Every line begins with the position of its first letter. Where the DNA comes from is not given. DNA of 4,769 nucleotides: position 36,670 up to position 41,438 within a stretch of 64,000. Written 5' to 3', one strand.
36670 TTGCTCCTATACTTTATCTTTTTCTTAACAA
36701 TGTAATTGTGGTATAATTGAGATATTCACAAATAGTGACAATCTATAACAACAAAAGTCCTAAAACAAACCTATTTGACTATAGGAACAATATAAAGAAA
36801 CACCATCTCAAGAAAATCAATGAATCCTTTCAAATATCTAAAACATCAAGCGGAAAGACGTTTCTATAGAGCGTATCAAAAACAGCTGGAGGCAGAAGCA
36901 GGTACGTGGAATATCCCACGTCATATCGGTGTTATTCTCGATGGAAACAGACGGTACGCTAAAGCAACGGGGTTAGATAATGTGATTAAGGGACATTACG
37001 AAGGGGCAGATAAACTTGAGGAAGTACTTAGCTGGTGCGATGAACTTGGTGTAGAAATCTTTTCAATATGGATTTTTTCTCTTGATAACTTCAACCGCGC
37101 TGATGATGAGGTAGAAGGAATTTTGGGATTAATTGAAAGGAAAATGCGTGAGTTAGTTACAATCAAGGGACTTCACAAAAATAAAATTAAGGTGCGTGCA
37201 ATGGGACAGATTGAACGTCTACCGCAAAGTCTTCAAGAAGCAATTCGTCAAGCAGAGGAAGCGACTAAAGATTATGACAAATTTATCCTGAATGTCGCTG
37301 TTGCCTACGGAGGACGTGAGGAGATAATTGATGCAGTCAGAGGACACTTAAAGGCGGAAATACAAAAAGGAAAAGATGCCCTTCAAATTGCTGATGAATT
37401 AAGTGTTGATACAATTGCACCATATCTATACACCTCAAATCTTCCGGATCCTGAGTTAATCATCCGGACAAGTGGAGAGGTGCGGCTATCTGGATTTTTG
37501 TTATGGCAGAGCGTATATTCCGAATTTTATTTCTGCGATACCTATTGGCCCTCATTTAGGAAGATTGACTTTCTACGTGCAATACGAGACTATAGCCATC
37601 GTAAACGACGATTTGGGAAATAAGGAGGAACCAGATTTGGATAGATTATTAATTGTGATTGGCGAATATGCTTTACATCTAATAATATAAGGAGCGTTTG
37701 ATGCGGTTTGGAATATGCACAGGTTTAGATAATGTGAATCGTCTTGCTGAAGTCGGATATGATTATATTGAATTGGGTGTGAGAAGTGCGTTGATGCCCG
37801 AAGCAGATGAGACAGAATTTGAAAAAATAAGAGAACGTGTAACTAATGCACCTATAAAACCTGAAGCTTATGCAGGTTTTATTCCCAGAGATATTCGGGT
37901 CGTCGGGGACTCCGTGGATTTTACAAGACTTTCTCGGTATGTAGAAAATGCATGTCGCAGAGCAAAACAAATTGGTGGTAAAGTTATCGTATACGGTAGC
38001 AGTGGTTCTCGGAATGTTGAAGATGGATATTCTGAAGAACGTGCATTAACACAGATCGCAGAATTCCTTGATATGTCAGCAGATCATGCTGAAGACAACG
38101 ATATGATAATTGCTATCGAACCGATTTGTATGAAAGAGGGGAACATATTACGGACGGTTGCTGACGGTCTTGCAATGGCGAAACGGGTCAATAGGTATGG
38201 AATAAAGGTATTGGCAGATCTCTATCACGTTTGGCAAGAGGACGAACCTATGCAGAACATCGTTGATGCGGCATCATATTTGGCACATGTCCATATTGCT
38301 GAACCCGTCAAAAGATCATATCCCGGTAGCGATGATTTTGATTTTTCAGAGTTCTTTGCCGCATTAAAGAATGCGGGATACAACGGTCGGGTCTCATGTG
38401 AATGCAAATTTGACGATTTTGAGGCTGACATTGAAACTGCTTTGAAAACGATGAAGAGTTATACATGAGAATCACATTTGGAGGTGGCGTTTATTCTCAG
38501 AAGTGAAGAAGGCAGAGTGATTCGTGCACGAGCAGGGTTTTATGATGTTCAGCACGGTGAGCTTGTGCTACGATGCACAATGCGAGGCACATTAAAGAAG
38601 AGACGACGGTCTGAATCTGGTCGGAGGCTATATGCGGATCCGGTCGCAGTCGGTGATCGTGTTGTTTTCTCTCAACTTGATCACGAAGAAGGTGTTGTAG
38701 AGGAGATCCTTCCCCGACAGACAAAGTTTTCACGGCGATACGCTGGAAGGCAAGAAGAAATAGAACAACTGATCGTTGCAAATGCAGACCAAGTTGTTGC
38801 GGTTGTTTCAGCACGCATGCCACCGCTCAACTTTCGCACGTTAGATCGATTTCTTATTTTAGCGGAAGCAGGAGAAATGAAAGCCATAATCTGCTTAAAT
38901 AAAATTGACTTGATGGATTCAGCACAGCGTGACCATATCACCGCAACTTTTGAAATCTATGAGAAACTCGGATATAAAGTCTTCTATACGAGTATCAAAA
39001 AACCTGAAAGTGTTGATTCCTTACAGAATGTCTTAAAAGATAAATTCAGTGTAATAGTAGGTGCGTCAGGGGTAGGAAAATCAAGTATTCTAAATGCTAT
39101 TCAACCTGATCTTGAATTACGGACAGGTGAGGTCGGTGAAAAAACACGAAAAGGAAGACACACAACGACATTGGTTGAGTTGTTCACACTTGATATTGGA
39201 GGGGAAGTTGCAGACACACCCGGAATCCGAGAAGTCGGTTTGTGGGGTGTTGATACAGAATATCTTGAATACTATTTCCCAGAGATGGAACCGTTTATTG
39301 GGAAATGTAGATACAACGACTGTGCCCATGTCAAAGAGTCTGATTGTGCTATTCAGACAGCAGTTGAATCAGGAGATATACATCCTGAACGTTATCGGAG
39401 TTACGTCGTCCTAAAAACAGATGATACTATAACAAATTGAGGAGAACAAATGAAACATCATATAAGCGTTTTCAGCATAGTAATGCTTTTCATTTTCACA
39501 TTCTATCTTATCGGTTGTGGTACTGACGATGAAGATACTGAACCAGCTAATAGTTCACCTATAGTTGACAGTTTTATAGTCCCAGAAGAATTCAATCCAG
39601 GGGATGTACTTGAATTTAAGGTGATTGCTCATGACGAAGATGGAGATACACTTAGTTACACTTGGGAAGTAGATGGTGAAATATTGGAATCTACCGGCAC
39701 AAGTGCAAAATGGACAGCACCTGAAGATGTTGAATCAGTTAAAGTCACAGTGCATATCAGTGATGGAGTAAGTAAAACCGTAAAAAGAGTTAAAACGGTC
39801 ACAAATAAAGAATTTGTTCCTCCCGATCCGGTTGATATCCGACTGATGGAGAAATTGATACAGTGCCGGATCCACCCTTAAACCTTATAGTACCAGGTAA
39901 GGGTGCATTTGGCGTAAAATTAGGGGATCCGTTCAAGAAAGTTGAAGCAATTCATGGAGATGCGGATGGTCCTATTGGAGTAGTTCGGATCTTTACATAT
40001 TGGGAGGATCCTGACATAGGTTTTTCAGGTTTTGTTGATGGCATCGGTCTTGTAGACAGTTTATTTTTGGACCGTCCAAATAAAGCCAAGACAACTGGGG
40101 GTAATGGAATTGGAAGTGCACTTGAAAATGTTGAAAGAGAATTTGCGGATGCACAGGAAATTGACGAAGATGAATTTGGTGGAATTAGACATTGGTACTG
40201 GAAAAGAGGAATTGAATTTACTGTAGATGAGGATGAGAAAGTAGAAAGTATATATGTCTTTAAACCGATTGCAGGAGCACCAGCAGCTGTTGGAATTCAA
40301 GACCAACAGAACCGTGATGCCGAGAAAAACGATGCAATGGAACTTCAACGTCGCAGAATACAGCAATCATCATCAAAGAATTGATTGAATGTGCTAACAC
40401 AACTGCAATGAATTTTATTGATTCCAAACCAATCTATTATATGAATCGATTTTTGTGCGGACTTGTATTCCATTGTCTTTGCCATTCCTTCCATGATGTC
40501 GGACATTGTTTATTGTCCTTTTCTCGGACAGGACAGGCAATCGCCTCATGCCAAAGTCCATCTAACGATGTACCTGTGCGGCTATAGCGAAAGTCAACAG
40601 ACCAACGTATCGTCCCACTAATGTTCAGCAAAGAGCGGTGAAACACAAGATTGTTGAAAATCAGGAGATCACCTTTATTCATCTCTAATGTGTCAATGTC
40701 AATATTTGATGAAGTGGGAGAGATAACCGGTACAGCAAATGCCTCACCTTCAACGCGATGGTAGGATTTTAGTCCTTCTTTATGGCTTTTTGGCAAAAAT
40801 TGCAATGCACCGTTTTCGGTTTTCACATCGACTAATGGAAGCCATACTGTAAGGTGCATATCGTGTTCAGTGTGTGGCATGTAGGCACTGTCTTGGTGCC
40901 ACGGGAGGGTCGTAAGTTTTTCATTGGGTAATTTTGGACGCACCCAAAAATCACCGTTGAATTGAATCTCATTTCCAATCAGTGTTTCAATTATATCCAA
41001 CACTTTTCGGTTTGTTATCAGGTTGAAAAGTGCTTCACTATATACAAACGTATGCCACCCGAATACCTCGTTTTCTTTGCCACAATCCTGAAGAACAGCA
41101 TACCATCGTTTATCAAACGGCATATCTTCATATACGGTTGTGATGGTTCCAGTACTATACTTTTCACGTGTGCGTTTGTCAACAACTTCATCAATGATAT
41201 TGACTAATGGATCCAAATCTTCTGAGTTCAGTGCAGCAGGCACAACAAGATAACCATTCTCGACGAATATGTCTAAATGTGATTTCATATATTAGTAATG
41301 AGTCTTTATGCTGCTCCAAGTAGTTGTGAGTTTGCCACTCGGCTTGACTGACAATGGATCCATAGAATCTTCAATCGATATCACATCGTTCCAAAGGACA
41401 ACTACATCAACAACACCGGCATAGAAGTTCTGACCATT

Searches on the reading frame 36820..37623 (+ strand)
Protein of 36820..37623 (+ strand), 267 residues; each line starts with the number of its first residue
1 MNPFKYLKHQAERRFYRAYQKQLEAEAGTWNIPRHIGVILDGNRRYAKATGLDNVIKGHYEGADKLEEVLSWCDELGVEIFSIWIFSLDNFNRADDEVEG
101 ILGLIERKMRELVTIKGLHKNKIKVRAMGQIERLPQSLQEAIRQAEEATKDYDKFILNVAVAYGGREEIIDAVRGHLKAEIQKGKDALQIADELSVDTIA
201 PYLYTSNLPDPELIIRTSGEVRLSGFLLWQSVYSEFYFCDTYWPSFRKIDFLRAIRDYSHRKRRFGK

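Call 34: search_protein_families(library=pfam, proteins=[window:36820-37623:+], max_evalue=0.001)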
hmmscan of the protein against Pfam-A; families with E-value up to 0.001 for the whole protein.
window:36820-37623:+ (267 aa): 1 family
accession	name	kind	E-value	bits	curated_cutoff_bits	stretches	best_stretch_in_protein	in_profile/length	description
PF01255.24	Prenyltransf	-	6.5e-78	261.7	27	1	39-266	1-219/219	Putative undecaprenyl diphosphate synthase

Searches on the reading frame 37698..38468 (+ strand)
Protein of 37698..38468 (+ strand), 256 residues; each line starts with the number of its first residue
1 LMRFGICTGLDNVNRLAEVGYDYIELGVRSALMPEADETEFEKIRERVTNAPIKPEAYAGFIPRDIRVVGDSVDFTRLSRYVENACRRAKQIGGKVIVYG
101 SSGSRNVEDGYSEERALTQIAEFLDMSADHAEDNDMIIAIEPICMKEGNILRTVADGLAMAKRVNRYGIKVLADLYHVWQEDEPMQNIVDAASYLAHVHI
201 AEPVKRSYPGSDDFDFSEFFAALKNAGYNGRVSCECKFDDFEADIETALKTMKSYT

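Call 4: search_protein_families(library=pfam, proteins=[window:37698-38468:+], max_evalue=0.01)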
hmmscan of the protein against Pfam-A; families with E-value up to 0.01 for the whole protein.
window:37698-38468:+ (256 aa): 1 family
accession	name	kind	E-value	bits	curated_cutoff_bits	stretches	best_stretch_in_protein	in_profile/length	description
PF01261.30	AP_endonuc_2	-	9.1e-33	114.4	31.1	1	14-254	2-248/249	Xylose isomerase-like TIM barrel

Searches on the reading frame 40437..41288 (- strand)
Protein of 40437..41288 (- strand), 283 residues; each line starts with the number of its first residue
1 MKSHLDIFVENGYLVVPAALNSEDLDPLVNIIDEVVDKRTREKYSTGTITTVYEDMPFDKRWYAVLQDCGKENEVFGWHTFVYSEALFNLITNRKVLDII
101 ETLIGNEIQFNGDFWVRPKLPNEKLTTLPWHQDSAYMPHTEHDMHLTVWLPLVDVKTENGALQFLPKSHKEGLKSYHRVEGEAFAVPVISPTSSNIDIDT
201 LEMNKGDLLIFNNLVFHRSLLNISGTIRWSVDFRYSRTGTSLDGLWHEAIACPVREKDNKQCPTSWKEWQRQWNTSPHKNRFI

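Call 4: search_protein_families(library=pfam, proteins=[window:40437-41288:-], max_evalue=0.01)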
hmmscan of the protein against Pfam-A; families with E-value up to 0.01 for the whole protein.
window:40437-41288:- (283 aa): 2 families
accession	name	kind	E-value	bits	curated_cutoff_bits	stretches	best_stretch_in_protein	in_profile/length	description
PF05721.19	PhyH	-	3.5e-24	86.7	22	1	8-228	1-211/213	Phytanoyl-CoA dioxygenase (PhyH)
PF13640.12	2OG-FeII_Oxy_3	-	0.0061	17.9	27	0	128-231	12-93/98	2OG-Fe(II) oxygenase superfamily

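Call 23: search_protein_families(library=ncbifam, proteins=[window:40437-41288:-], max_evalue=0.1)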
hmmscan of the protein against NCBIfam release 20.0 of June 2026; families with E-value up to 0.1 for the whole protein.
window:40437-41288:- (283 aa): 4 families
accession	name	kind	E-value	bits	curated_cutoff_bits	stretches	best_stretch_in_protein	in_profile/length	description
TIGR04324.1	SpoChoClust_2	subfamily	1.3e-12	47.8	150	1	99-235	82-212/248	sporadic carbohydrate cluster 2OG-Fe(II) oxygenase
NF045813.1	DxPntBtaHylase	equivalog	1.4e-08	34.4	550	1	128-236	134-248/285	1-deoxypentalenic acid 11-beta-hydroxylase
TIGR01762.1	chlorin-enz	subfamily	1.4e-06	27.8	226.3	1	64-171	45-159/288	chlorinating enzyme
NF052437.1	MPhHdxlPhnYGIM8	equivalog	1.2e-05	24.9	500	1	82-228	71-206/260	methylphosphonate hydroxylase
